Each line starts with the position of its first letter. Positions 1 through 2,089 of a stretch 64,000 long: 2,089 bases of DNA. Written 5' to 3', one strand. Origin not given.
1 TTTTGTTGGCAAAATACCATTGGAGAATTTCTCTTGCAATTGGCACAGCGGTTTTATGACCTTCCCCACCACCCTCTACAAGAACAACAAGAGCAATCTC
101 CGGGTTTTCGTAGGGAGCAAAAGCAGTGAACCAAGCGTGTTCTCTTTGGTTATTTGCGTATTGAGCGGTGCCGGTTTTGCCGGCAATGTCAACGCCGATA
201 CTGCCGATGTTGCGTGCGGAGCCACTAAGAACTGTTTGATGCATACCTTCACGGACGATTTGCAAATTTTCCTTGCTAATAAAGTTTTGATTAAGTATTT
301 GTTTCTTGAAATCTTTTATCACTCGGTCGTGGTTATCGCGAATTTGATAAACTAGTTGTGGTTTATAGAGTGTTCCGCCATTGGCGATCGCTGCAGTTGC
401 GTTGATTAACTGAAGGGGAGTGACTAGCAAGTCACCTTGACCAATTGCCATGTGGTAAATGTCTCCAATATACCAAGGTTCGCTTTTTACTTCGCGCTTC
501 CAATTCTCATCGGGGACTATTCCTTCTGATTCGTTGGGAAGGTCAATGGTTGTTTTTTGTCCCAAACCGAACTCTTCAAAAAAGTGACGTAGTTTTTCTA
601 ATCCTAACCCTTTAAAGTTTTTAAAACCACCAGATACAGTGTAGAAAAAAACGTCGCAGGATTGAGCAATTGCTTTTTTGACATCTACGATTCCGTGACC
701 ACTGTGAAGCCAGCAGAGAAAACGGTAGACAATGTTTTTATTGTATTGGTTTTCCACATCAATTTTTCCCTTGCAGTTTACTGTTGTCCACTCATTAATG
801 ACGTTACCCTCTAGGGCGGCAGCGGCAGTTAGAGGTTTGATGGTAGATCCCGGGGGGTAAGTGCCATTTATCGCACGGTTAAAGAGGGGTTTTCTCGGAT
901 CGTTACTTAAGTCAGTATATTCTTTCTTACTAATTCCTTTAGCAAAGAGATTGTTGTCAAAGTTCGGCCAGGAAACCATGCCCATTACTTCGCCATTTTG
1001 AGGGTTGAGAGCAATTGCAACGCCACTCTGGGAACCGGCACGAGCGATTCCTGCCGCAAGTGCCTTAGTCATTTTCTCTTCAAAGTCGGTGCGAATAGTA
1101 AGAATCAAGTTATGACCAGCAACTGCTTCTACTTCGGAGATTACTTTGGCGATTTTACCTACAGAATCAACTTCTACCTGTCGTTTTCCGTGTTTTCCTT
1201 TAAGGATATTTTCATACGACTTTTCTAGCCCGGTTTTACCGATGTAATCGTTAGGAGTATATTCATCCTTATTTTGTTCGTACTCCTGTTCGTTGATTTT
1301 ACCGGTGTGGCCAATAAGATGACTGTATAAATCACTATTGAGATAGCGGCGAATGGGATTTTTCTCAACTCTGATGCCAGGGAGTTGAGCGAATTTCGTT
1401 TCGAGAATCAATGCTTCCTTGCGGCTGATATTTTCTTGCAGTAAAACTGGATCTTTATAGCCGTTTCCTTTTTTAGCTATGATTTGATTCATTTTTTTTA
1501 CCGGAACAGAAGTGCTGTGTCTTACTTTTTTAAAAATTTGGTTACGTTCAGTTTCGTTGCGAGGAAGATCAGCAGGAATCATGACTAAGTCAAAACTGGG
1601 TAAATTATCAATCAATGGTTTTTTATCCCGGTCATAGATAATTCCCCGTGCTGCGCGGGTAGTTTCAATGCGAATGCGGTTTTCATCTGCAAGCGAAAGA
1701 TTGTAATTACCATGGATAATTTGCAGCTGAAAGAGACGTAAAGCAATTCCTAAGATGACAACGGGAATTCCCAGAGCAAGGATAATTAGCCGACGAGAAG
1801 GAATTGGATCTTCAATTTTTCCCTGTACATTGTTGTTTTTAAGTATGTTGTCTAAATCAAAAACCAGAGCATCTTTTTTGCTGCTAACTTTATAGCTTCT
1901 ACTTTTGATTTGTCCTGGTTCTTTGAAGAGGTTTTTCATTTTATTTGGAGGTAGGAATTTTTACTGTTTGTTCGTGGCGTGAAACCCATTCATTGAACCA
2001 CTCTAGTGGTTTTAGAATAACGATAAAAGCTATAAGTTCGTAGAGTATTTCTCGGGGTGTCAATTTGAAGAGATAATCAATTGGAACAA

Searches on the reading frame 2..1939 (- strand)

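Call 71: search_protein_families(library=pfam, alignment_id=A4, max_evalue=0.00001)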
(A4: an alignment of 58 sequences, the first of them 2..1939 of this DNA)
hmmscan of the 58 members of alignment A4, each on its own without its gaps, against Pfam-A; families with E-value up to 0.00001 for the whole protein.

A. member 1, window:2-1939:- (646 aa): 2 families
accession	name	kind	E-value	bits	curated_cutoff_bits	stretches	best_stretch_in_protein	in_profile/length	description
PF00905.27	Transpeptidase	-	8.2e-69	232.5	22.1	1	306-640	1-299/299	Penicillin binding protein transpeptidase domain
PF03717.20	PBP_dimer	-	2.3e-43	149.2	24.4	1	94-266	2-178/180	Penicillin-binding Protein dimerisation domain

B. families by the number of members that match (of 58 scanned): 74 families (the first 25 are shown)
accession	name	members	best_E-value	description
PF00905.27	Transpeptidase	2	8.2e-69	Penicillin binding protein transpeptidase domain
PF13231.12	PMT_2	2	1.6e-16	Dolichyl-phosphate-mannose-protein mannosyltransferase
PF01702.25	TGT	1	2e-153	Queuine tRNA-ribosyltransferase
PF00152.25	tRNA-synt_2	1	3.2e-122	tRNA synthetases class II (D, K and N)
PF01406.26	tRNA-synt_1e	1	7.6e-92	tRNA synthetases class I (C) catalytic domain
PF00580.27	UvrD-helicase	1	4.3e-84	UvrD/REP helicase N-terminal domain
PF00687.26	Ribosomal_L1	1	2.7e-59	Ribosomal protein L1p/L10e family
PF00768.25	Peptidase_S11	1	1.7e-54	D-alanyl-D-alanine carboxypeptidase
PF04079.22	SMC_ScpB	1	1.5e-53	Segregation and condensation complex subunit ScpB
PF13361.12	UvrD_C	1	3.2e-48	UvrD-like helicase C-terminal domain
PF10502.14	Peptidase_S26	1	8.4e-44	Signal peptidase, peptidase S26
PF03717.20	PBP_dimer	1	2.3e-43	Penicillin-binding Protein dimerisation domain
PF04085.20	MreC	1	1.8e-41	Rod shape-determining protein MreC, barrel core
PF03816.19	LytR_cpsA_psr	1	3.3e-38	LytR_cpsA_psr family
PF00587.30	tRNA-synt_2b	1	6.1e-38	tRNA synthetase class II core domain (G, H, P, S and T)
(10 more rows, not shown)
